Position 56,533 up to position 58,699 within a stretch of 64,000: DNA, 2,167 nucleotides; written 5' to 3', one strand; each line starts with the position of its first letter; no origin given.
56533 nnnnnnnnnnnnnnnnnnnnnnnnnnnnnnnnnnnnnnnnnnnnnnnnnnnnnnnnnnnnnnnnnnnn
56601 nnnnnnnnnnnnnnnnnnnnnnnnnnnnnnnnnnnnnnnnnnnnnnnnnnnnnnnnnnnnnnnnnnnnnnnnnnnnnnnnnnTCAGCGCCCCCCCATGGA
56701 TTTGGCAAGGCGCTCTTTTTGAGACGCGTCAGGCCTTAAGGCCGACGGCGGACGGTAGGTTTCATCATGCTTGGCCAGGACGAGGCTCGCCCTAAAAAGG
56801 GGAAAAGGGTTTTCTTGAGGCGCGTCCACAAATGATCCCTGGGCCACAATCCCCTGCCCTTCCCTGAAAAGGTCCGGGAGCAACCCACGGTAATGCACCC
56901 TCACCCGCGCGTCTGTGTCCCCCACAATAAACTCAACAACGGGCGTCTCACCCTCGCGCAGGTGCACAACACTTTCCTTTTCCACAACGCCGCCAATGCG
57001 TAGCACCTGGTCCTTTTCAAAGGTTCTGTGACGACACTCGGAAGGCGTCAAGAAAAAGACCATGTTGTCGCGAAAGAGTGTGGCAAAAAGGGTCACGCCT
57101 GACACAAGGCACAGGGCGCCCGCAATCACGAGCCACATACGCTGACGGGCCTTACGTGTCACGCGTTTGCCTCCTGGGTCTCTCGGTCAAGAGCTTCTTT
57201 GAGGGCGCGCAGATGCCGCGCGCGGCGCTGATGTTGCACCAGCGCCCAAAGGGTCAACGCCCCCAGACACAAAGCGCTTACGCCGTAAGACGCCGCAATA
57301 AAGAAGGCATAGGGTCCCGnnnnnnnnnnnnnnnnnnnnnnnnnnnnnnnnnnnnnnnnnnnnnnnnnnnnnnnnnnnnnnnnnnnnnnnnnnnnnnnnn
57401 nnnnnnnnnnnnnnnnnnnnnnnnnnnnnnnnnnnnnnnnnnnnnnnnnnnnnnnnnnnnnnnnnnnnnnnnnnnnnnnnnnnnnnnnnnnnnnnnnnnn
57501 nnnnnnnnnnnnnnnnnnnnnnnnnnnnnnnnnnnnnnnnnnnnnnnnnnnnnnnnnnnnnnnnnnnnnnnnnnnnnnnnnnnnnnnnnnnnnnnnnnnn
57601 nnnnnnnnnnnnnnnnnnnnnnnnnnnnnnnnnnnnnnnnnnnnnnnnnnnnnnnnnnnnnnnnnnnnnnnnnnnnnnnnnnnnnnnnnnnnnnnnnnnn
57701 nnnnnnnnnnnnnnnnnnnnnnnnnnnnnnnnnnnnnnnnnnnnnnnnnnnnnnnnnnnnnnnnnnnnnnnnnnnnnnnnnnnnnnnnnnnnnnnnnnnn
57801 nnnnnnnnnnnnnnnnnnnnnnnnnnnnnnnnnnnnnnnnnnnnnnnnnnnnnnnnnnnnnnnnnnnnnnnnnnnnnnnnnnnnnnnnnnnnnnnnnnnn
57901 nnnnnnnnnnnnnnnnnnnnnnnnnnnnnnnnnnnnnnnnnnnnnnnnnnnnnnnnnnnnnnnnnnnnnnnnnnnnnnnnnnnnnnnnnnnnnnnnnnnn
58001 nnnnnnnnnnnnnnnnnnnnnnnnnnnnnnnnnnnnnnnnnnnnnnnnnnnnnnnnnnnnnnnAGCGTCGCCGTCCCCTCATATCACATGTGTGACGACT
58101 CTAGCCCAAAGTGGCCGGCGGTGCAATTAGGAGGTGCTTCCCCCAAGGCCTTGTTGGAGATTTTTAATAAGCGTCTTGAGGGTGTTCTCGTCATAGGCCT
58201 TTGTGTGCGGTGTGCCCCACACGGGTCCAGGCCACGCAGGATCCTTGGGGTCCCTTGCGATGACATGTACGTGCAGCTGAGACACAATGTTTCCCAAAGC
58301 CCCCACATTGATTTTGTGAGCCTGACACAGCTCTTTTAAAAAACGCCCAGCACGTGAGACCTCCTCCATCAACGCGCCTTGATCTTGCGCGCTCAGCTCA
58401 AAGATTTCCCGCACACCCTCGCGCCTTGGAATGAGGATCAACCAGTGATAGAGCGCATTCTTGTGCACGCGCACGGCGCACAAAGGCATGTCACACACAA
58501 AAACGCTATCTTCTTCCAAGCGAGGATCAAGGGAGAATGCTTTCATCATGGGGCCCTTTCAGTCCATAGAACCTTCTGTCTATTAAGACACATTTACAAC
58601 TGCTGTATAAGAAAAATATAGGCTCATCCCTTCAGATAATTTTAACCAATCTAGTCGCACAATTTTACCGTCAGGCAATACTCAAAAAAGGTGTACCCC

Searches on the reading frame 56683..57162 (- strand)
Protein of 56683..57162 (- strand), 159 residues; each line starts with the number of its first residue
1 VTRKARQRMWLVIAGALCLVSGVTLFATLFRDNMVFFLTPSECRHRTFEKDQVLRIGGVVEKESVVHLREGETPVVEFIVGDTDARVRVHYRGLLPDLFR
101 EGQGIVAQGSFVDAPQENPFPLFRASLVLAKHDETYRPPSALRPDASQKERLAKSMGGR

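Call 100: search_protein_families(library=pfam, proteins=[window:56683-57162:-], max_evalue=0.001)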
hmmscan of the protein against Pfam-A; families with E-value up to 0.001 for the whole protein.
window:56683-57162:- (159 aa): 1 family
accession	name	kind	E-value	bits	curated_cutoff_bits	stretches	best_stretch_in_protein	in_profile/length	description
PF03100.22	CcmE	-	5.8e-26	91.2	24.6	1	34-139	1-99/99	CcmE domain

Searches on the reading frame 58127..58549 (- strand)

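Call 100: search_protein_families(library=pfam, proteins=[window:58127-58549:-], max_evalue=0.001)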
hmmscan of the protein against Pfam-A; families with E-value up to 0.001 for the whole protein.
window:58127-58549:- (140 aa): 1 family
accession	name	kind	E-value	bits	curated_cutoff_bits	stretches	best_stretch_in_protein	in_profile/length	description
PF01230.28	HIT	-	3e-16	60.3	21.5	1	11-101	2-97/98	HIT domain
